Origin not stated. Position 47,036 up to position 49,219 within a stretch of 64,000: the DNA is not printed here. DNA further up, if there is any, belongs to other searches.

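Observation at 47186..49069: NuoI is interrupted by a GltD/SudA-like NAD(P)H-FAD-FeS module, a possible built-in electron-input domain for a complex I that lacks NuoEFG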

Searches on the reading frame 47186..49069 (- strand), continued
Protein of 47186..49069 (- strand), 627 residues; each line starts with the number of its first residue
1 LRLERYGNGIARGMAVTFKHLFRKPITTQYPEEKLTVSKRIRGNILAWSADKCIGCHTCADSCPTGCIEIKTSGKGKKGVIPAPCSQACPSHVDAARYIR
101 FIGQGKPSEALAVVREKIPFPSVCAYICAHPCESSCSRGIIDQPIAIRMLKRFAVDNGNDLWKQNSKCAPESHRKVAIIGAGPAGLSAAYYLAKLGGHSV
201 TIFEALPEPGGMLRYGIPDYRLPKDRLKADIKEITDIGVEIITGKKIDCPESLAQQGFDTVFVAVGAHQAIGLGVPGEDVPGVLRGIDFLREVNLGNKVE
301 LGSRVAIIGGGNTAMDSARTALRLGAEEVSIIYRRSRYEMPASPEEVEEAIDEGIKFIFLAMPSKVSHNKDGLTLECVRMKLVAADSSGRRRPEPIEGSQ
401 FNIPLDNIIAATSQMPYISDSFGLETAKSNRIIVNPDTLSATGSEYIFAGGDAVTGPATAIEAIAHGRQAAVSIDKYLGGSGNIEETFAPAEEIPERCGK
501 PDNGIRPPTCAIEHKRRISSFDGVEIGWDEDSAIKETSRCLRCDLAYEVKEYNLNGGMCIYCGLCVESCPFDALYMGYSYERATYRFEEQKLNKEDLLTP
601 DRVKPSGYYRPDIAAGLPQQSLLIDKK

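Call 25: find_encoding_contigs(protein=P0098, flank=10000, max_places=2)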
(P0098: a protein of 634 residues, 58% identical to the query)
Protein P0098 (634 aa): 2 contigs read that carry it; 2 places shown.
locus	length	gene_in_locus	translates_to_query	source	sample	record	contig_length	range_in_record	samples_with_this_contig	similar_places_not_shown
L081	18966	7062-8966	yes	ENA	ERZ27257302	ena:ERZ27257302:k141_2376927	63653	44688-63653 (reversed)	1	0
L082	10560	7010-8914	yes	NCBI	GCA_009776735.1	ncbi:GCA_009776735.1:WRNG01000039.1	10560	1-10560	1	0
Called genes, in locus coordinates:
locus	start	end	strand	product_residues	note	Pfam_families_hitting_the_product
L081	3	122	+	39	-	?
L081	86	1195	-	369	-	PF04055:Radical_SAM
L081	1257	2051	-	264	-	PF04909:Amidohydro_2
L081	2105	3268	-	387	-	PF00091:Tubulin, PF21011:CetZ_C (weak)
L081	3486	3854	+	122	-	PF00507:Oxidored_q4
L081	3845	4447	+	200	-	PF01058:Oxidored_q6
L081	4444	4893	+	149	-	PF00329:Complex1_30kDa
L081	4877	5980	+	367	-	PF00346:Complex1_49kDa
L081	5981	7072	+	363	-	PF00146:NADHdh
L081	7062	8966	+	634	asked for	PF13183:Fer4_8 (faint), PF00037:Fer4 (weak), PF14691:Fer4_20, PF01266:DAO (weak), PF01946:Thi4 (weak), PF07992:Pyr_redox_2, PF13450:NAD_binding_8, PF00037:Fer4 (weak), +5 more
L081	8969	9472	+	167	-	PF00499:Oxidored_q3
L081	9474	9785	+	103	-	PF00420:Oxidored_q2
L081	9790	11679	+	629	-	PF00662:Proton_antipo_N, PF00361:Proton_antipo_M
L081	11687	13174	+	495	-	PF00361:Proton_antipo_M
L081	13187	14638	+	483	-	PF00361:Proton_antipo_M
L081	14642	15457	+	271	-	PF01026:TatD_DNase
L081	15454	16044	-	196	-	PF00730:HhH-GPD, PF10576:EndIII_4Fe-2S (weak)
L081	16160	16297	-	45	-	PF18930:DUF5679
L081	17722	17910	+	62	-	-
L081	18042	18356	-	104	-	-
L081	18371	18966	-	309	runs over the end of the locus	-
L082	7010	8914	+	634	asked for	PF13183:Fer4_8 (faint), PF00037:Fer4 (weak), PF14691:Fer4_20, PF01266:DAO (weak), PF01946:Thi4 (weak), PF07992:Pyr_redox_2, PF13450:NAD_binding_8, PF00037:Fer4 (weak), +5 more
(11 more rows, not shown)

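Call 26: find_encoding_contigs(protein=P0119, flank=10000, max_places=2)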
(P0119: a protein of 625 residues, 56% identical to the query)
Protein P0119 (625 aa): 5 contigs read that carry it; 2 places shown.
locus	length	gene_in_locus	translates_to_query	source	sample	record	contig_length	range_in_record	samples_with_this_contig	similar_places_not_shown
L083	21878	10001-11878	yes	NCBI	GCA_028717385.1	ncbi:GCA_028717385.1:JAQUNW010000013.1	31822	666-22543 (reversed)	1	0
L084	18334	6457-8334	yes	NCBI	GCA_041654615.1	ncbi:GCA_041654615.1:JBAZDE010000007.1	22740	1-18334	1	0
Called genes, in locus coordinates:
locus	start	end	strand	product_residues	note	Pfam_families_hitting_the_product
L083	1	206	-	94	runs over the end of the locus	PF14947:HTH_45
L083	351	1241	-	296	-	PF00582:Usp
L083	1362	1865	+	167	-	PF00994:MoCF_biosynth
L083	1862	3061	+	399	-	PF03453:MoeA_N, PF00994:MoCF_biosynth, PF03454:MoeA_C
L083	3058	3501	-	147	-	PF03473:MOSC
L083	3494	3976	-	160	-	PF01967:MoaC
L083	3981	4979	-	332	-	PF04055:Radical_SAM, PF13353:Fer4_12 (weak), PF06463:Mob_synth_C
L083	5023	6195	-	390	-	PF00091:Tubulin, PF21011:CetZ_C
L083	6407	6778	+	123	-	PF00507:Oxidored_q4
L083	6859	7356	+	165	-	PF01058:Oxidored_q6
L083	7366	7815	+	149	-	PF00329:Complex1_30kDa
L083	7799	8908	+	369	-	PF00374:NiFeSe_Hases (weak), PF00346:Complex1_49kDa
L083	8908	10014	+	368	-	PF00146:NADHdh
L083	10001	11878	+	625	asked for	PF14691:Fer4_20, PF00890:FAD_binding_2 (weak), PF01266:DAO, PF01946:Thi4 (weak), PF07992:Pyr_redox_2, PF12831:FAD_oxidored (weak), PF13450:NAD_binding_8, PF13738:Pyr_redox_3 (weak), +6 more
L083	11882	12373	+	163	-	PF00499:Oxidored_q3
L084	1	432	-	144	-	PF01967:MoaC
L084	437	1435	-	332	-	PF04055:Radical_SAM, PF13353:Fer4_12 (weak), PF06463:Mob_synth_C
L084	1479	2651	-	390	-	PF00091:Tubulin, PF21011:CetZ_C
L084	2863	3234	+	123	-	PF00507:Oxidored_q4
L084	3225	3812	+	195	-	PF01058:Oxidored_q6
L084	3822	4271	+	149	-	PF00329:Complex1_30kDa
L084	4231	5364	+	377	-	PF00374:NiFeSe_Hases (weak), PF00346:Complex1_49kDa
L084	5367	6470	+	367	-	PF00146:NADHdh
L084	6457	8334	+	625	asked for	PF14691:Fer4_20, PF00890:FAD_binding_2 (weak), PF01266:DAO, PF01946:Thi4 (weak), PF07992:Pyr_redox_2, PF12831:FAD_oxidored (weak), PF13450:NAD_binding_8, PF13738:Pyr_redox_3 (weak), +6 more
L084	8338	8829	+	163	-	PF00499:Oxidored_q3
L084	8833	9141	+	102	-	PF00420:Oxidored_q2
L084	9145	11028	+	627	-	PF00662:Proton_antipo_N, PF00361:Proton_antipo_M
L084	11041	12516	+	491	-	PF00361:Proton_antipo_M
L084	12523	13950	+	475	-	PF00361:Proton_antipo_M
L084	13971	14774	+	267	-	PF01026:TatD_DNase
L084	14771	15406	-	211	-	PF00730:HhH-GPD, PF00633:HHH (weak), PF10576:EndIII_4Fe-2S (weak)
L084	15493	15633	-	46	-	PF18930:DUF5679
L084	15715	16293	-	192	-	PF02777:Sod_Fe_C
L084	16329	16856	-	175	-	PF02915:Rubrerythrin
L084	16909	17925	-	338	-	PF08461:WHD_RNase_R, PF01995:NRD1_2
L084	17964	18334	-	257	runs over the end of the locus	PF00977:His_biosynth, PF03060:NMO (faint)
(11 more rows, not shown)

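Call 27: search_protein_representatives(protein=window:47189-49069:-)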
Query: 627 residues. Proteins with E-value up to 0.001 (for the whole library): 27083; up to 1e-10: 13550; up to 1e-30: 4786. The best 150 are listed.
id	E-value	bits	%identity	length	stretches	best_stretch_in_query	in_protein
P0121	4.4e-222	755.5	57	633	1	1-626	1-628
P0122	1.8e-165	568.5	56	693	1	51-548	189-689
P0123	1.2e-163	562.5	53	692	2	51-550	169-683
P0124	6.7e-156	536.9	51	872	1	51-574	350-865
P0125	6.9e-153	526.9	50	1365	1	67-574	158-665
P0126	4.8e-148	510.9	49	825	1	69-575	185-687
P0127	9.3e-146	503.4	53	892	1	83-546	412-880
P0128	4.7e-143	494.5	49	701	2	49-549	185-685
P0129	4.1e-138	478.1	46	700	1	51-547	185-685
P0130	2.2e-136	472.4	48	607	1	58-545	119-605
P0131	5.2e-133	461.3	49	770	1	81-544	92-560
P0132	7.2e-133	460.8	49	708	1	66-546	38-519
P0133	1.5e-131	456.4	43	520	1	53-559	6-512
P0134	2.2e-130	452.6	51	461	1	93-549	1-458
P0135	8.3e-129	447.4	47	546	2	82-585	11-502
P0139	4.8e-124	431.7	46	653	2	7-576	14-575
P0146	2.4e-122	426.0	41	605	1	35-578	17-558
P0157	2.0e-118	413.1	45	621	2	9-582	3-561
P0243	2.3e-108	379.9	41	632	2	11-571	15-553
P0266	5.9e-107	375.2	40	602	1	46-592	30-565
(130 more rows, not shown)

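Call 29: find_encoding_contigs(protein=P0157, flank=8000, max_places=2)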
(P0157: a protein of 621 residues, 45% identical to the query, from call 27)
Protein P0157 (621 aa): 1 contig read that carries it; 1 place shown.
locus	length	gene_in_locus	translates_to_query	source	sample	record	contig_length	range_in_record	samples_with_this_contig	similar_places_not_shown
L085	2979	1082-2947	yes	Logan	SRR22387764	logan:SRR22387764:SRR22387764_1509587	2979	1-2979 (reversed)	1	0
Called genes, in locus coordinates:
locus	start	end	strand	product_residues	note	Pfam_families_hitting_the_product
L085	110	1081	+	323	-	PF00146:NADHdh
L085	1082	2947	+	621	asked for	PF14691:Fer4_20, PF01266:DAO (weak), PF07992:Pyr_redox_2, PF13450:NAD_binding_8, PF00070:Pyr_redox (weak), PF13738:Pyr_redox_3, PF12838:Fer4_7, PF00037:Fer4 (weak), +5 more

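Call 30: find_encoding_contigs(protein=P0139, flank=8000, max_places=2)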
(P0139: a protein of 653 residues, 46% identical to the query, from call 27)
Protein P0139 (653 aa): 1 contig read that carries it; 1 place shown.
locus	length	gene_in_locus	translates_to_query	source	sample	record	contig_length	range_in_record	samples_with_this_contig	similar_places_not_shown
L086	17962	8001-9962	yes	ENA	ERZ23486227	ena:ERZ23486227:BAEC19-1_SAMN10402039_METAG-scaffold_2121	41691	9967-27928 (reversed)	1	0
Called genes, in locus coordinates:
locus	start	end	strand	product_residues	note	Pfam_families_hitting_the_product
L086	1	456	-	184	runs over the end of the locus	PF12822:ECF_trnsprt, PF02632:BioY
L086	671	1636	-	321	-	PF01022:HTH_5 (faint), PF08279:HTH_11, PF13412:HTH_24 (weak), PF03099:BPL_LplA_LipB, PF16917:BPL_LplA_LipB_2, PF02237:BPL_C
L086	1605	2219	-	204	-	PF09335:VTT_dom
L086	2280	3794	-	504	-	PF02310:B12-binding, PF04055:Radical_SAM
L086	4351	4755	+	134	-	PF00507:Oxidored_q4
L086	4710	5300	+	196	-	PF01058:Oxidored_q6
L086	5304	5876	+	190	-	PF00329:Complex1_30kDa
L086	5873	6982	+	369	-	PF00346:Complex1_49kDa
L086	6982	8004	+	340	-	PF00146:NADHdh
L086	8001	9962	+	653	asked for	PF14691:Fer4_20, PF01946:Thi4, PF01266:DAO, PF07992:Pyr_redox_2, PF13450:NAD_binding_8, PF13738:Pyr_redox_3, PF00070:Pyr_redox, PF12838:Fer4_7, +11 more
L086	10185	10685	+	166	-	PF00499:Oxidored_q3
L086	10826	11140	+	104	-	PF00420:Oxidored_q2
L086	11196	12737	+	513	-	PF00361:Proton_antipo_M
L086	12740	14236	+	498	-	PF00662:Proton_antipo_N, PF00361:Proton_antipo_M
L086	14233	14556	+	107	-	-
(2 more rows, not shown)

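Call 35: list_cluster_members(proteins=[P0001, P0121, P0139, P0157, P0243, P0146, P0266, P0003, P0083])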
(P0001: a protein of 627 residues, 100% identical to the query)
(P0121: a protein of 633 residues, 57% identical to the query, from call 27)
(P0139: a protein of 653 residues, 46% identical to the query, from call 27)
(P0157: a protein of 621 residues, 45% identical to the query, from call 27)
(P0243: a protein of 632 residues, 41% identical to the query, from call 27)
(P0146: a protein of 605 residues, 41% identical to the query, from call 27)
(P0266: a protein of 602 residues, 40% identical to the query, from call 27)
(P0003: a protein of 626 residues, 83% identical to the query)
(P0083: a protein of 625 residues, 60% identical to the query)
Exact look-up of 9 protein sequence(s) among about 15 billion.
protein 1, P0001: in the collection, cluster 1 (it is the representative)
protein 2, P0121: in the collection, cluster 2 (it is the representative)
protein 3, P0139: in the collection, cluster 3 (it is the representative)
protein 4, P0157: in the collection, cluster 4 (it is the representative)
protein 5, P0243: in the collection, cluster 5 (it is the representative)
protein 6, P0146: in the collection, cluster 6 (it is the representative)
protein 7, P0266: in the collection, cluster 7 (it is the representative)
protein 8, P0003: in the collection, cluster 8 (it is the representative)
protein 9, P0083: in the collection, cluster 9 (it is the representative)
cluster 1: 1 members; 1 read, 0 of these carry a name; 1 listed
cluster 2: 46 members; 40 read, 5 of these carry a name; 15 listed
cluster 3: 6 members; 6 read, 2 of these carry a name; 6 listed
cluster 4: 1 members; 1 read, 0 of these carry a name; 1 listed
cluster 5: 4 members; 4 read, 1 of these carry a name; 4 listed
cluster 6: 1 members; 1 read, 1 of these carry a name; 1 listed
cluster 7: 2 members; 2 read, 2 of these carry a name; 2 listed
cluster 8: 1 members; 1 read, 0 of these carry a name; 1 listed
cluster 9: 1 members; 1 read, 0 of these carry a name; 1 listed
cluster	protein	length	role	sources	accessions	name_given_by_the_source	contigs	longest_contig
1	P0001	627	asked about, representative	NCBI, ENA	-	-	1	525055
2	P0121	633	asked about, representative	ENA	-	-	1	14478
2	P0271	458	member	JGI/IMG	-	NADPH-dependent glutamate synthase beta subunit-like oxidoreductase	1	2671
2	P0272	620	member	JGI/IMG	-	NADPH-dependent glutamate synthase beta subunit-like oxidoreductase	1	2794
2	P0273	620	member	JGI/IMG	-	NADPH-dependent glutamate synthase beta subunit-like oxidoreductase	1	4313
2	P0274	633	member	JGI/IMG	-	NADPH-dependent glutamate synthase beta subunit-like oxidoreductase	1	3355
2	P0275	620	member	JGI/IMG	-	NADPH-dependent glutamate synthase beta subunit-like oxidoreductase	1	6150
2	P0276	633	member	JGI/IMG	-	-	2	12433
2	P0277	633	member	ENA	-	-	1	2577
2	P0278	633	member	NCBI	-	-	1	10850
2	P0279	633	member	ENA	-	-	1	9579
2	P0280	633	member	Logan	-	-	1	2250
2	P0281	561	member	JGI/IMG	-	-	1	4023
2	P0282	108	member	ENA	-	-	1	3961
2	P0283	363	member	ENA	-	-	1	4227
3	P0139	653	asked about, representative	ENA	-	-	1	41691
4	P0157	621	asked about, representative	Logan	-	-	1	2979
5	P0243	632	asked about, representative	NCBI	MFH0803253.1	MAG: FAD-dependent oxidoreductase [bacterium]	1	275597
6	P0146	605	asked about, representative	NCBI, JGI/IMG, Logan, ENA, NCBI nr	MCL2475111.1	MAG: FAD-dependent oxidoreductase [Chloroflexi bacterium] | FAD-dependent oxidoreductase [Chloroflexota bacterium]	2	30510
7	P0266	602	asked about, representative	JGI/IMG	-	formate dehydrogenase (NADP+) beta subunit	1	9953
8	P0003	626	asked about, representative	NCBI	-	-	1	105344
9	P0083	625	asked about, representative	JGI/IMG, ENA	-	-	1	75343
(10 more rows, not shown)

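Call 38: find_encoding_contigs(protein=P0146, flank=9000, max_places=2)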
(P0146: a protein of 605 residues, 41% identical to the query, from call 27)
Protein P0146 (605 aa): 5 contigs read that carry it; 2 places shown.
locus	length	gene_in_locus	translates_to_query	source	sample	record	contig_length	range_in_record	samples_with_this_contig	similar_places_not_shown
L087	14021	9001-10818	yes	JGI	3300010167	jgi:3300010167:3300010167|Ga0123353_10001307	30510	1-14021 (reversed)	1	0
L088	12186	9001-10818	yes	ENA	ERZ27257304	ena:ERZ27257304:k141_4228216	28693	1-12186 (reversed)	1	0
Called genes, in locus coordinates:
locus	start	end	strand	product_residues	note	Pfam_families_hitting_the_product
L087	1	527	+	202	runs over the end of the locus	PF00625:Guanylate_kin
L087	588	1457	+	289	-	PF02645:DegV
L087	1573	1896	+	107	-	-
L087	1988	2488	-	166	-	PF13474:SnoaL_3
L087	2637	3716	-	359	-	PF06071:YchF-GTPase_C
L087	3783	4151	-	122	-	PF01242:PTPS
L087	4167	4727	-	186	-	PF01288:HPPK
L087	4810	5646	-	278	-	PF00809:Pterin_bind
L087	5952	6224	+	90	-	PF02416:TatA_B_E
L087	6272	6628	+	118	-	-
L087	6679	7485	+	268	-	PF00902:TatC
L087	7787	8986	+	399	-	PF04205:FMN_bind (weak), PF12801:Fer4_5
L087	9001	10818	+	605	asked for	PF00037:Fer4 (weak), PF14691:Fer4_20, PF01262:AlaDh_PNT_C (faint), PF01946:Thi4 (faint), PF01266:DAO, PF01593:Amino_oxidase (weak), PF07992:Pyr_redox_2, PF13450:NAD_binding_8, +5 more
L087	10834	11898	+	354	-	PF02424:ApbE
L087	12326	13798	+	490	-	PF13486:Dehalogenase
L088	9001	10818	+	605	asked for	PF00037:Fer4 (weak), PF14691:Fer4_20, PF01262:AlaDh_PNT_C (faint), PF01946:Thi4 (faint), PF01266:DAO, PF01593:Amino_oxidase (weak), PF07992:Pyr_redox_2, PF13450:NAD_binding_8, +5 more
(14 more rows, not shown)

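Call 39: find_encoding_contigs(protein=P0243, flank=10000, max_places=1)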
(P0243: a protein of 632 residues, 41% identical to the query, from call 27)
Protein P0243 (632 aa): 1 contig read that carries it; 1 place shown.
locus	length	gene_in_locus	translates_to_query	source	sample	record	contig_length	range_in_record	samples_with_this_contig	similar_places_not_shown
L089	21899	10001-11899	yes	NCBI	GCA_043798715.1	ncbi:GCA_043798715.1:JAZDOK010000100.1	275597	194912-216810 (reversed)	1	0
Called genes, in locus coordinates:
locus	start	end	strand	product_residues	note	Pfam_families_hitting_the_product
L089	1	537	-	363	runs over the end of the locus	PF01924:HypD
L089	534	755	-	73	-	PF01455:HupF_HypC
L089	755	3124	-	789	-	PF00708:Acylphosphatase, PF07503:zf-HYPF, PF01300:Sua5_yciO_yrdC, PF17788:HypF_C, PF22521:HypF_C_2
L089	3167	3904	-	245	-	PF12401:FhaA_N, PF16697:Yop-YscD_cpl, PF00498:FHA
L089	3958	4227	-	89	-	-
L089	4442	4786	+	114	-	PF04020:Phage_holin_4_2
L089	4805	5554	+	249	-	PF12811:BaxI_1, PF01027:Bax1-I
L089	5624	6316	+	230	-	PF00571:CBS, PF04972:BON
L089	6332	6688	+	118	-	PF00507:Oxidored_q4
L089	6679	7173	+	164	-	PF01058:Oxidored_q6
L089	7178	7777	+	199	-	PF00329:Complex1_30kDa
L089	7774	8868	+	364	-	PF00346:Complex1_49kDa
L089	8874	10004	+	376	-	PF00146:NADHdh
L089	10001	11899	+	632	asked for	PF14691:Fer4_20, PF00070:Pyr_redox (weak), PF01266:DAO (weak), PF07992:Pyr_redox_2, PF12831:FAD_oxidored (weak), PF13450:NAD_binding_8, PF13738:Pyr_redox_3, PF12838:Fer4_7, +9 more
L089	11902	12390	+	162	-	PF00499:Oxidored_q3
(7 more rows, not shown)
